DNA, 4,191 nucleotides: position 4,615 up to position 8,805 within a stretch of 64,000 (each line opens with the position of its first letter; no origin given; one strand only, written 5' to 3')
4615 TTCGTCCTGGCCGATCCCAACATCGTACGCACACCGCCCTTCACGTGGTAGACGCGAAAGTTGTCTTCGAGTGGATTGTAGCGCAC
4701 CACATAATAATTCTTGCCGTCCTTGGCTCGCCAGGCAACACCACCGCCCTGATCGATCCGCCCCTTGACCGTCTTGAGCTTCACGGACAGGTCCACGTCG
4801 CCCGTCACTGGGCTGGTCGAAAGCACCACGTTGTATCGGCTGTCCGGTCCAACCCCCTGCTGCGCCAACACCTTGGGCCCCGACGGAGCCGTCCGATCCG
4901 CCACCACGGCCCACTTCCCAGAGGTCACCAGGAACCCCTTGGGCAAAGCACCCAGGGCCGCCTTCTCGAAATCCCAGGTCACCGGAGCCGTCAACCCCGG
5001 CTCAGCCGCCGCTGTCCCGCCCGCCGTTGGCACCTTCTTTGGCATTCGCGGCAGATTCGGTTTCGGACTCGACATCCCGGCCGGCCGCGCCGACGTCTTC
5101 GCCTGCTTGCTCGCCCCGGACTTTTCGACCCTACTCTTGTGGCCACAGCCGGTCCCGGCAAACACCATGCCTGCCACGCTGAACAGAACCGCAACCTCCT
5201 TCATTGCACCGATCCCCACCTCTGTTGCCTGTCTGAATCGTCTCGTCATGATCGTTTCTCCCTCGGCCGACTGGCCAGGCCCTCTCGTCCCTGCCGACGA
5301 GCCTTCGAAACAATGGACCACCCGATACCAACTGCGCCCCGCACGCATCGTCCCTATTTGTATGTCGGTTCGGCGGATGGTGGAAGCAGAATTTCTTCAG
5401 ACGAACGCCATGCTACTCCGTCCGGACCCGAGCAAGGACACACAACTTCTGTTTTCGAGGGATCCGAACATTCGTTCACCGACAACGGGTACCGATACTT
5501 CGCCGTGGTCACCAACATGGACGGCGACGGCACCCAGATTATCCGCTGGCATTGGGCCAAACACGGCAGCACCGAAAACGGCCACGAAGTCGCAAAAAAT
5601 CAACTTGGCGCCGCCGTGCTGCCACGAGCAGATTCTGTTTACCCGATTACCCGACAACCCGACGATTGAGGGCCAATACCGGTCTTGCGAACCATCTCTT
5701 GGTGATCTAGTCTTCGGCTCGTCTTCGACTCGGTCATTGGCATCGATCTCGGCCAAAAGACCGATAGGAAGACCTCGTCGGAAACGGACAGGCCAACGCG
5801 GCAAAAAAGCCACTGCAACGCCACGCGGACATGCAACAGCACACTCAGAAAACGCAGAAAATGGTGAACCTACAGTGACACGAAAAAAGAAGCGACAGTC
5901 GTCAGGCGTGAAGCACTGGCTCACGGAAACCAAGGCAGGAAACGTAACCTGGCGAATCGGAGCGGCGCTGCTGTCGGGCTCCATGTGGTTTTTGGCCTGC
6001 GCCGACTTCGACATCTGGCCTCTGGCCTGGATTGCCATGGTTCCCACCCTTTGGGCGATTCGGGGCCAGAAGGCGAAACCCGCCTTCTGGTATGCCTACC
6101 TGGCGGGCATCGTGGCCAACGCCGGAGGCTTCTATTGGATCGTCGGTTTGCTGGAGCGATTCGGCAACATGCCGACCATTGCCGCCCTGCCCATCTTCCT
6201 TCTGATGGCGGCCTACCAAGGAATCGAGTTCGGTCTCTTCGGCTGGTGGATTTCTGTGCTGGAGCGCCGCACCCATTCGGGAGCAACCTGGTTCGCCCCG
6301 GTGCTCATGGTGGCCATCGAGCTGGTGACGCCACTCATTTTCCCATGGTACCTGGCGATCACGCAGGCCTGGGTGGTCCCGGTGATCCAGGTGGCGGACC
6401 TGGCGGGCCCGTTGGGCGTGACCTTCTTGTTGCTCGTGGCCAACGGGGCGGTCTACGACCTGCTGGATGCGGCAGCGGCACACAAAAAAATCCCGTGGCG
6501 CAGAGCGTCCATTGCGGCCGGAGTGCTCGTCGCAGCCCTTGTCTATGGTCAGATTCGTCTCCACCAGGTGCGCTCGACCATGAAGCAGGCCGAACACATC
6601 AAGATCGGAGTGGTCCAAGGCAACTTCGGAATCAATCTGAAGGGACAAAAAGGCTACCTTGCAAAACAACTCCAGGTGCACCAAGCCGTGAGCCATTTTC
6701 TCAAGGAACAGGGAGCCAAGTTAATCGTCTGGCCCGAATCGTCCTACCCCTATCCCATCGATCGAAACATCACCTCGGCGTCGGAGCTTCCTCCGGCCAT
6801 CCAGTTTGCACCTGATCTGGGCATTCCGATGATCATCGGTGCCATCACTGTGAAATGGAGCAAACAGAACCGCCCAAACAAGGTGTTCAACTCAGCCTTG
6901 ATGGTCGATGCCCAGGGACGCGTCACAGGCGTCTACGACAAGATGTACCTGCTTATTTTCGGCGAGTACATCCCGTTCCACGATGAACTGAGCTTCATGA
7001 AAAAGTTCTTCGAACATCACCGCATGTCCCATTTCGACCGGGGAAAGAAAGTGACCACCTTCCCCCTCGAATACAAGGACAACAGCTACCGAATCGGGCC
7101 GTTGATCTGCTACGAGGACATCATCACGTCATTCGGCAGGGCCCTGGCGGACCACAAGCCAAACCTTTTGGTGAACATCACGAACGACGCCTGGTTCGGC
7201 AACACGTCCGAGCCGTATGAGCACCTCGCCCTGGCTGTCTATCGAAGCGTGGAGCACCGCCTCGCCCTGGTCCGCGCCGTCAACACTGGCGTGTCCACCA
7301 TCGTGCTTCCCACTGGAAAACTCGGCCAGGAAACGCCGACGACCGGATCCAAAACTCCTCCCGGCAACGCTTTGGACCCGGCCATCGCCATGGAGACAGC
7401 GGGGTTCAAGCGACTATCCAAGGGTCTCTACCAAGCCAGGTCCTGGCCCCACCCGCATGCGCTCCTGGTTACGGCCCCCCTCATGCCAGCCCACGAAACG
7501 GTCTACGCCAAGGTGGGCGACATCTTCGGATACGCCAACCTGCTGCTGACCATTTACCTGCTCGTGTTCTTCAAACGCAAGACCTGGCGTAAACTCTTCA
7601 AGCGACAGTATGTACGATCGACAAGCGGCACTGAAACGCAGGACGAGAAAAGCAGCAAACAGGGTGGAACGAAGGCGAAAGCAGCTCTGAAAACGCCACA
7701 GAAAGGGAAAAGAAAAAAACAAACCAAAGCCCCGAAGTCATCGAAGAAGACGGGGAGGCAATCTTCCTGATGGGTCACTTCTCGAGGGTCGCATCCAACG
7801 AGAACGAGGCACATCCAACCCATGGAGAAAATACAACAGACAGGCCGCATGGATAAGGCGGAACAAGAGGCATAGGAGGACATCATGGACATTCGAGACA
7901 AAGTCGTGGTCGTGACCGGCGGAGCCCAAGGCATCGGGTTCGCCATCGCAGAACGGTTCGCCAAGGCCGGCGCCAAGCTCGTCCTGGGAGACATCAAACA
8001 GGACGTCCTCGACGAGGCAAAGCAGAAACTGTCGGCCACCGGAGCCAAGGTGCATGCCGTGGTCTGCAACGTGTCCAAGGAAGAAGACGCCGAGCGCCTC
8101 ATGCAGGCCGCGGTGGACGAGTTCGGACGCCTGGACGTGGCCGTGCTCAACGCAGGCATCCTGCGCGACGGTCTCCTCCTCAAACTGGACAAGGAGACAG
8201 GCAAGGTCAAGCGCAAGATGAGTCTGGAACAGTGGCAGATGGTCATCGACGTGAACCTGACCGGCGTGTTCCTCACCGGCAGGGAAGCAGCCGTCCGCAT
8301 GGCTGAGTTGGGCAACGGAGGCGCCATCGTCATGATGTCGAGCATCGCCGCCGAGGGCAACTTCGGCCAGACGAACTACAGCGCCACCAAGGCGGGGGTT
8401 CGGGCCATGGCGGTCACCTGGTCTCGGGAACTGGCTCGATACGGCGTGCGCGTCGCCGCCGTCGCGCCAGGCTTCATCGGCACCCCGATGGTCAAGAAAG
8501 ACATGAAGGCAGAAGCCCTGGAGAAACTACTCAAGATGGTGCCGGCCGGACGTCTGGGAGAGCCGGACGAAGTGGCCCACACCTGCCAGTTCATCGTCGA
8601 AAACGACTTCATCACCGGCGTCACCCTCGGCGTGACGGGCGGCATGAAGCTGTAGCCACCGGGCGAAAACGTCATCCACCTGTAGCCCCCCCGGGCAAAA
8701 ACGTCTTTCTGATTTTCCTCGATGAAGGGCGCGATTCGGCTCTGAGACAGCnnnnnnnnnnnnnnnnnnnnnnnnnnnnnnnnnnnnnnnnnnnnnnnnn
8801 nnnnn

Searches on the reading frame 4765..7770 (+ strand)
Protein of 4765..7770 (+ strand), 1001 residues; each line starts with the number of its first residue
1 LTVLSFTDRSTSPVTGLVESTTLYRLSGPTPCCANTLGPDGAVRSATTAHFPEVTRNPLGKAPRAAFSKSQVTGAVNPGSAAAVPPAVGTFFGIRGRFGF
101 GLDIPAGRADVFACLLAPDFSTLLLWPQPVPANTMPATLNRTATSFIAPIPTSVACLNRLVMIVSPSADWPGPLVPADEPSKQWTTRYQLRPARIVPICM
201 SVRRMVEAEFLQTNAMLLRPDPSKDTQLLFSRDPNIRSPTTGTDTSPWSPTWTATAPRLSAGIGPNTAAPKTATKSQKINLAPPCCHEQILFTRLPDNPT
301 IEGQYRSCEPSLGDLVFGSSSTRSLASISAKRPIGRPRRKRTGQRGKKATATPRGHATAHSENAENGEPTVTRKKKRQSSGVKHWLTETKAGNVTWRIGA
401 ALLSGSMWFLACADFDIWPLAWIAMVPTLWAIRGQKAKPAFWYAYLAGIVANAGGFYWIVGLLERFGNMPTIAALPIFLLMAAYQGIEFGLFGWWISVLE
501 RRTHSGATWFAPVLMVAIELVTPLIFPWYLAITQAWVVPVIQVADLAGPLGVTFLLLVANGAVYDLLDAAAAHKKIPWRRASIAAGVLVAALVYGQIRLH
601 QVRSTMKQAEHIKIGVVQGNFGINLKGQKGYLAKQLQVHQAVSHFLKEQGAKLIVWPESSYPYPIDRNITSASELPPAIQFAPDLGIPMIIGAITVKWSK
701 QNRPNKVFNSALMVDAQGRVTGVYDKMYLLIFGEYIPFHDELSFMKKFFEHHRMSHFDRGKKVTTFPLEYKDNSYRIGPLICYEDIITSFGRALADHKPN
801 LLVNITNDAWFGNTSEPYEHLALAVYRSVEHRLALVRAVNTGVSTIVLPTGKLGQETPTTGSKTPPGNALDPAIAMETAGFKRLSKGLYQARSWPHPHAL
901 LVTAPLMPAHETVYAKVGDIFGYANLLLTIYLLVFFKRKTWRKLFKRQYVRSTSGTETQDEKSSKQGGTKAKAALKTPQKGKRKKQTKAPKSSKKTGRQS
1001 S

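Call 32: search_protein_families(library=pfam, proteins=[window:4765-7770:+], max_evalue=0.00001)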
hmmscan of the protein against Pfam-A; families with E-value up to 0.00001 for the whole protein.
window:4765-7770:+ (1001 aa): 2 families
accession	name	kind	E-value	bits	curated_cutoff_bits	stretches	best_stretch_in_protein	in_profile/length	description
PF20154.4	LNT_N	-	6.5e-27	95.1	27.1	1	404-561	1-158/159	Apolipoprotein N-acyltransferase N-terminal domain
PF00795.27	CN_hydrolase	-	3.9e-21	76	23.2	1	615-853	3-230/256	Carbon-nitrogen hydrolase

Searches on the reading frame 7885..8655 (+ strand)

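Call 32: search_protein_families(library=pfam, proteins=[window:7885-8655:+], max_evalue=0.00001)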
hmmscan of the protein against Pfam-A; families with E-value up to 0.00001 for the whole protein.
window:7885-8655:+ (256 aa): 4 families
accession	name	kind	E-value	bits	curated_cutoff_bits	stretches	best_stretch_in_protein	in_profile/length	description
PF13561.12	adh_short_C2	-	2.2e-52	178.5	27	1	14-254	3-235/236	Enoyl-(Acyl carrier protein) reductase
PF00106.31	adh_short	-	5.8e-51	173.2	26.6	1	6-209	1-193/195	short chain dehydrogenase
PF08659.16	KR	-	2e-15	57.6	22.6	1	8-181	3-165/180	KR domain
PF23441.1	SDR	-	2.5e-07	30.8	27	1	6-254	8-255/258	SDR-like rossmann domain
